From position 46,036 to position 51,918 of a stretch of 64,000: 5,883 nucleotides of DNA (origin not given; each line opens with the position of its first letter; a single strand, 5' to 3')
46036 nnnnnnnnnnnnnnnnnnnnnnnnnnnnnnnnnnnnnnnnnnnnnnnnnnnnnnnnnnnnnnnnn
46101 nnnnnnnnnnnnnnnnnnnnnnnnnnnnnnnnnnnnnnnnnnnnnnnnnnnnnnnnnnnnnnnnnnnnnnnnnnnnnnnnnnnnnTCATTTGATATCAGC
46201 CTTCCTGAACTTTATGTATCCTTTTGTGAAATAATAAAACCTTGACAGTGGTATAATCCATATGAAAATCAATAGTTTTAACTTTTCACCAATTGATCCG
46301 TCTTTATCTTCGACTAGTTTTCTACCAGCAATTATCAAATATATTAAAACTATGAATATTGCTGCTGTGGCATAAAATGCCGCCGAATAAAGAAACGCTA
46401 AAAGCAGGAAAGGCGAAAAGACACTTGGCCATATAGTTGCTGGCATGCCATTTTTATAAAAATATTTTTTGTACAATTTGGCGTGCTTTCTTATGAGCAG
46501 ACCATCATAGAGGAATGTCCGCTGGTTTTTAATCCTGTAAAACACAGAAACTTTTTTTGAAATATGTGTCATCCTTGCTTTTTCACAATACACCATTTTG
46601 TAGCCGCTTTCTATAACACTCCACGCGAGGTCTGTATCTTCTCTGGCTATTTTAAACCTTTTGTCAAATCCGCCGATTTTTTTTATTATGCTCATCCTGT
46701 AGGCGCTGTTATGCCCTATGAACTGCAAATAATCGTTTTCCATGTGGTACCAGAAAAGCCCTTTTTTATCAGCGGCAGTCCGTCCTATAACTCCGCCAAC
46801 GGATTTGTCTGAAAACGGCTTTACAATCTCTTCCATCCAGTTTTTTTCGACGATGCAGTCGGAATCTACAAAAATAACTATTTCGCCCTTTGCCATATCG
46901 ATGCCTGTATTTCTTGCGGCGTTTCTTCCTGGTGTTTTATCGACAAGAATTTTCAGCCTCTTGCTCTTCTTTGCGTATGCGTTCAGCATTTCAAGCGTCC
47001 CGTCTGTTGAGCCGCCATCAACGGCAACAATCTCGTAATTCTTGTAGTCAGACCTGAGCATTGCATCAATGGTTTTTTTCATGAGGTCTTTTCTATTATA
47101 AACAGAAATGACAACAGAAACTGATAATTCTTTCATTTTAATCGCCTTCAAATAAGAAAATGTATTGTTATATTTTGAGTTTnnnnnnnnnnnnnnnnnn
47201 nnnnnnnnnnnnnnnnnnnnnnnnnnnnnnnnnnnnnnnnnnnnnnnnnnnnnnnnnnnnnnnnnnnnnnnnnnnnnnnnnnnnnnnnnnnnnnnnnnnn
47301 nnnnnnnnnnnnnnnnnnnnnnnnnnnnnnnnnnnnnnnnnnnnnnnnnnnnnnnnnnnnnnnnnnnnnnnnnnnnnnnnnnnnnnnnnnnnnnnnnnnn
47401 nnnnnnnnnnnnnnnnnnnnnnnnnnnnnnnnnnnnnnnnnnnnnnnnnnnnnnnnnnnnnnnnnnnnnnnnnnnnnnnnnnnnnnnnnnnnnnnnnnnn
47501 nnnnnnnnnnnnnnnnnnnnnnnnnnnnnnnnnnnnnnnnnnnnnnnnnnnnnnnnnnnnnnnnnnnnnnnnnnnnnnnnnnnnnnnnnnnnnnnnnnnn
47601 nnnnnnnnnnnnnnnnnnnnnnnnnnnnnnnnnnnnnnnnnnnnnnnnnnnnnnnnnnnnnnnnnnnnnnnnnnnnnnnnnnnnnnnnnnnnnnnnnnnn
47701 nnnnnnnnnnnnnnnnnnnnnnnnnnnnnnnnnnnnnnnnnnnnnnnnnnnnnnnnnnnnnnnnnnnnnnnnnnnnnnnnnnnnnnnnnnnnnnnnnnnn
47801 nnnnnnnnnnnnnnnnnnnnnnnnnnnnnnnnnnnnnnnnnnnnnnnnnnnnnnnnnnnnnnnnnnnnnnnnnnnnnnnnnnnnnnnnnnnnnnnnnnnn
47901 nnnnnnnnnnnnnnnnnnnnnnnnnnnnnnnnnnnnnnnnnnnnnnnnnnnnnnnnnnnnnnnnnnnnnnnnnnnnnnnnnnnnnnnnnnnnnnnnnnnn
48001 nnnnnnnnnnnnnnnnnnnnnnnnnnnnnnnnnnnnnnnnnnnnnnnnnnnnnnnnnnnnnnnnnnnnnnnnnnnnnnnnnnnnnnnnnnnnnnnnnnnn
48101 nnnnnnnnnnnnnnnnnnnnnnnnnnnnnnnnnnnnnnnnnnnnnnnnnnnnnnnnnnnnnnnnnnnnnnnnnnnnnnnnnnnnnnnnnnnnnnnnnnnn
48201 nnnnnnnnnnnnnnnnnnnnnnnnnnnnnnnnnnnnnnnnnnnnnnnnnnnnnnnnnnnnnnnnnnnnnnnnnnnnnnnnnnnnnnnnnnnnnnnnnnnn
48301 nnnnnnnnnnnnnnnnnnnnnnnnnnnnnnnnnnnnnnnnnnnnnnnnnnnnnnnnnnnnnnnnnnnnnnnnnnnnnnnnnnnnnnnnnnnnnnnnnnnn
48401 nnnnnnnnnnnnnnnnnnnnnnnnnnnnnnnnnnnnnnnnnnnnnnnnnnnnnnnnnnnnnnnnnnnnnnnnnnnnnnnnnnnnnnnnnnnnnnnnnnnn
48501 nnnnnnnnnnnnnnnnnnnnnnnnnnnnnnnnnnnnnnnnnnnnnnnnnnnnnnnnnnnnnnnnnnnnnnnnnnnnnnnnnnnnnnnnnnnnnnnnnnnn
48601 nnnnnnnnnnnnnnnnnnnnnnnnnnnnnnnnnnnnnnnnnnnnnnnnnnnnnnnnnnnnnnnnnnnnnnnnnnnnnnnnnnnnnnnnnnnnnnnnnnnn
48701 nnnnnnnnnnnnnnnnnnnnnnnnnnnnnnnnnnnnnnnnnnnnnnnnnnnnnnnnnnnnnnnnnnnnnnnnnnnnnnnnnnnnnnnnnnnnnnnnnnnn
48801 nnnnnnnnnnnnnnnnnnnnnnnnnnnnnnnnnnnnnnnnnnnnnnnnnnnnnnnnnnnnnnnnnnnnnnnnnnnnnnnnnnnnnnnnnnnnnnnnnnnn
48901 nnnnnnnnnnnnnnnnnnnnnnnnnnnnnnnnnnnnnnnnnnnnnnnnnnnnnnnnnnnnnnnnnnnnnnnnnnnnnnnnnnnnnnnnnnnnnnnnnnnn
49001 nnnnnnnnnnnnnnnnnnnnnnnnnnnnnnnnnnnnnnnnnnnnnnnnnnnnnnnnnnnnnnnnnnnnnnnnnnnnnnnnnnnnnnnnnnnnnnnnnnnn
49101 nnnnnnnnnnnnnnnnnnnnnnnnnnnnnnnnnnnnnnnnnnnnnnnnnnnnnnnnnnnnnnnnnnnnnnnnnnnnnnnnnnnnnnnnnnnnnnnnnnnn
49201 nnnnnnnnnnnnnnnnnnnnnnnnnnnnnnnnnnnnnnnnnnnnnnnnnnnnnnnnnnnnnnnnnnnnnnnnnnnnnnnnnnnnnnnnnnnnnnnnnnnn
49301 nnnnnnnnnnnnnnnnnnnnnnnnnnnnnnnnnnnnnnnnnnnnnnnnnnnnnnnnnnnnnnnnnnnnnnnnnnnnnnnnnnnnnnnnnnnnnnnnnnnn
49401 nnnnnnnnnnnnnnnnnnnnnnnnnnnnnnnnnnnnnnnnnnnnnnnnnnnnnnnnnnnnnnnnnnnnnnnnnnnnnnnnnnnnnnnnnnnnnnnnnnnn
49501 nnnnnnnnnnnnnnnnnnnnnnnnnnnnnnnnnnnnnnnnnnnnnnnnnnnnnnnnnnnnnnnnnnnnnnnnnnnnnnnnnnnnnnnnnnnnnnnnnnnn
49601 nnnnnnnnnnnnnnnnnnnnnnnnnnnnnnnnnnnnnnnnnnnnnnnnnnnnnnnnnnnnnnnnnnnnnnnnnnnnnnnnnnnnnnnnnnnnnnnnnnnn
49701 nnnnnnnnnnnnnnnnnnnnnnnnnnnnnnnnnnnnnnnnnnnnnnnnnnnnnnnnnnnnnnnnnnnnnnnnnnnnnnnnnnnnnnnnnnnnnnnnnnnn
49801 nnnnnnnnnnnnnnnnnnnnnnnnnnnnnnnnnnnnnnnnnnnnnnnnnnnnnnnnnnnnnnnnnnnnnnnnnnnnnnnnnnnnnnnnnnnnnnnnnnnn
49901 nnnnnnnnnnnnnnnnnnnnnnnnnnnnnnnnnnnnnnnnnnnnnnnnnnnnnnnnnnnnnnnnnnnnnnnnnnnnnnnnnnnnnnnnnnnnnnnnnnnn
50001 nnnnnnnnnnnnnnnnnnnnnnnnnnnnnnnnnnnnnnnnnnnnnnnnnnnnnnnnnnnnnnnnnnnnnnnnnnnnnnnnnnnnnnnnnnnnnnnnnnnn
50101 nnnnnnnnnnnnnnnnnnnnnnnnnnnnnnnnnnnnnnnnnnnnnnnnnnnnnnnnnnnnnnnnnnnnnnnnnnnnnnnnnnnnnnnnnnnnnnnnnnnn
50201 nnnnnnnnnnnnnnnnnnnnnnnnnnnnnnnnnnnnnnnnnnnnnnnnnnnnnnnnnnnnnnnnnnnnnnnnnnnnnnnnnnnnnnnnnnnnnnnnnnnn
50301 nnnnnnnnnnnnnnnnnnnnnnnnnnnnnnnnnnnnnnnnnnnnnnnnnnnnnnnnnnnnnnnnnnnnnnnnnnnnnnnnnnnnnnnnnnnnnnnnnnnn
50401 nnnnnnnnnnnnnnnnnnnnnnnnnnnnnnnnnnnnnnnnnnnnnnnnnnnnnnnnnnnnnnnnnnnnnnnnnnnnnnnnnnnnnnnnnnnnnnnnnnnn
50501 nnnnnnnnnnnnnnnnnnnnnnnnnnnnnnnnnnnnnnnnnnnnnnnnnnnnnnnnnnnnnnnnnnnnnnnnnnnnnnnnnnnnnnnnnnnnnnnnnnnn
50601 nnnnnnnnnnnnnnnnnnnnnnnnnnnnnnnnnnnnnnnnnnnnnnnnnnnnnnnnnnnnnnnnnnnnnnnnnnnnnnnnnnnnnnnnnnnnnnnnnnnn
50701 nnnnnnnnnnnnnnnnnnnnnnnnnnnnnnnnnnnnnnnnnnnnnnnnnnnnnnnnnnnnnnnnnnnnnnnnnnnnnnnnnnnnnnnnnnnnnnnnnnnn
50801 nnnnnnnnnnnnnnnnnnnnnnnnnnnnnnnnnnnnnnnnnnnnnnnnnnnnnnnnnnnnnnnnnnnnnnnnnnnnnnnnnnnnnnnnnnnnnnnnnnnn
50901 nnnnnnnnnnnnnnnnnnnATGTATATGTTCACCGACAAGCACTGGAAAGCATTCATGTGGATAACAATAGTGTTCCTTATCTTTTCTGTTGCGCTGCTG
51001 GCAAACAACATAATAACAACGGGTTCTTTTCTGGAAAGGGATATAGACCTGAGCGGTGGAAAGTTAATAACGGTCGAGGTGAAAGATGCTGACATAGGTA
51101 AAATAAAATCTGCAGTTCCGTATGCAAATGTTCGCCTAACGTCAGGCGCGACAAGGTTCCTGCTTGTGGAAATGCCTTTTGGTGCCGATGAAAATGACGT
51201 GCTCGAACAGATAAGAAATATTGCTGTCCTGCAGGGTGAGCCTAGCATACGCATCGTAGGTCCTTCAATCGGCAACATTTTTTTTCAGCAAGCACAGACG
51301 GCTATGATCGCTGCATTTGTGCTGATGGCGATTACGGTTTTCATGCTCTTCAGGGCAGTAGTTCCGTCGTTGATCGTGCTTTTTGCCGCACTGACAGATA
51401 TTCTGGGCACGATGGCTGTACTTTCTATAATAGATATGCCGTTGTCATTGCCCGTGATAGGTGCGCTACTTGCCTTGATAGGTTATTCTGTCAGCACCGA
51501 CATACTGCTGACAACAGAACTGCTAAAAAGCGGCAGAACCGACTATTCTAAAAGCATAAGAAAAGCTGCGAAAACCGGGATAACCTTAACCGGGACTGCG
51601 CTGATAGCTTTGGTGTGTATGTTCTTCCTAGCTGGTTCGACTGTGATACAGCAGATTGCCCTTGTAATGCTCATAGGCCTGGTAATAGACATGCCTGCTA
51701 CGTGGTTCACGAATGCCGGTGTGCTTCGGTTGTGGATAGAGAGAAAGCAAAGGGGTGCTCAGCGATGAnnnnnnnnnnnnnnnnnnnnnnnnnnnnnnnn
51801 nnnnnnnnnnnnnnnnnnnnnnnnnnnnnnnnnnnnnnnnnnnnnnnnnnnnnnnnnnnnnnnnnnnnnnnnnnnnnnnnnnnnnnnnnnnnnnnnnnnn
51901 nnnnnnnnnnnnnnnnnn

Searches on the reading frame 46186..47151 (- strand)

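Call 11: search_protein_families(library=pfam, proteins=[window:46186-47151:-], max_evalue=0.0001)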
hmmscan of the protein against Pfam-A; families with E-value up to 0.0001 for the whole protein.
window:46186-47151:- (321 aa): 6 families
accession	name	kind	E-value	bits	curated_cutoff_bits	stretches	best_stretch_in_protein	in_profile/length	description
PF00535.33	Glycos_transf_2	-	5.3e-34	118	23.3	1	12-149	1-139/168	Glycosyl transferase family 2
PF13641.12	Glyco_tranf_2_3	-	6.3e-20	72.6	27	1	11-128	3-126/230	Glycosyltransferase like family 2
PF10111.15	Glyco_tranf_2_2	-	2.3e-13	50.7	27.3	1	12-111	1-104/276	Glycosyltransferase like family 2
PF13632.12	Glyco_trans_2_3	-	8.4e-10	39.2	27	1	140-271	68-194/198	Glycosyl transferase family group 2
PF13506.12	Glyco_transf_21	-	8.7e-07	29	21.7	1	82-152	24-93/174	Glycosyl transferase family 21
PF13712.12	Glyco_tranf_2_5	-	6.7e-06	26.4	27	1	78-152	43-120/210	Glycosyltransferase like family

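Call 51: search_protein_families(library=ncbifam, proteins=[window:46186-47151:-], max_evalue=0.01)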
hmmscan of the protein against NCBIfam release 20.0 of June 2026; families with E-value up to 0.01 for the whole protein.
window:46186-47151:- (321 aa): 26 families (the best 25 are shown)
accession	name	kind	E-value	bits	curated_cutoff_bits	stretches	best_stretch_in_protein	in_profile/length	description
NF041875.1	EPS_EpsD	equivalog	6.4e-31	108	370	2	11-130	1-121/325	exopolysaccharide biosynthesis glycosyltransferase EpsD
TIGR03965.1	mycofact_glyco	equivalog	6e-28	97.9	280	2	9-127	74-193/467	mycofactocin biosynthesis glycosyltransferase MftF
TIGR03937.1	PgaC_IcaA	equivalog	6.4e-24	84.7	422.3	1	9-123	45-161/407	poly-beta-1,6-N-acetyl-D-glucosamine synthase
NF038299.1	EPS_HpsN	equivalog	8.9e-23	80.7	425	2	10-126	2-120/317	hormogonium polysaccharide biosynthesis glycosyltransferase HpsN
NF007482.0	PRK10073.1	equivalog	5.2e-21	75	423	1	8-109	5-106/334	glycosyltransferase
NF047683.1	TeichurnBiosyTuaG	equivalog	2.6e-18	66.6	400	1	8-109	5-107/252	teichuronic acid biosynthesis protein TuaG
NF050050.1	ProtGlycPglI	equivalog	4e-18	65.8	500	1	11-113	4-108/306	GalNAc(5)-diNAcBac-PP-undecaprenol beta-1,3-glucosyltransferase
TIGR04283.1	glyco_like_mftF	equivalog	2.4e-16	60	182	1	11-181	1-171/221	TIGR04283 family arsenosugar biosynthesis glycosyltransferase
NF041394.1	GtaseAglG_Halo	equivalog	3.5e-16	59.4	440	1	10-127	2-121/304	glucosyl-dolichyl phosphate glucuronosyltransferase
NF038302.1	EPS_HpsE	equivalog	2e-14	53.3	300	1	10-113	2-111/307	hormogonium polysaccharide biosynthesis glycosyltransferase HpsE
NF053739.1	GlytfEpsEBac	equivalog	6.8e-14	51.5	450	1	11-123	3-117/265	glycosyltransferase EpsE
TIGR03111.1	glyc2_xrt_Gpos1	hypoth_equivalog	5.2e-12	45.3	363.95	1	10-148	50-190/439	TIGR03111 family XrtG-associated glycosyltransferase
NF047588.1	GlcsyltransPgfSStrep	equivalog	6e-12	45.4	500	1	10-114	2-111/308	glycosyltransferase PgfS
TIGR04242.1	nodulat_NodC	equivalog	7.8e-12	44.8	550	1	10-135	49-178/395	chitooligosaccharide synthase NodC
NF007986.1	PRK10714.1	equivalog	7e-11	41.7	529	1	10-110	7-109/316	undecaprenyl-phosphate 4-deoxy-4-formamido-L-arabinose transferase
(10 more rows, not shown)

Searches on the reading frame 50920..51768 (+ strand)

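Call 11: search_protein_families(library=pfam, proteins=[window:50920-51768:+], max_evalue=0.0001)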
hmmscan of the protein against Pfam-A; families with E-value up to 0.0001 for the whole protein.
window:50920-51768:+ (282 aa): 1 family
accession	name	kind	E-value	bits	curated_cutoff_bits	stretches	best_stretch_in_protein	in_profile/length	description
PF02355.23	SecD_SecF_C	-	2e-28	99.5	20.5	1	107-274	15-188/189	Protein export membrane protein SecD/SecF, C-terminal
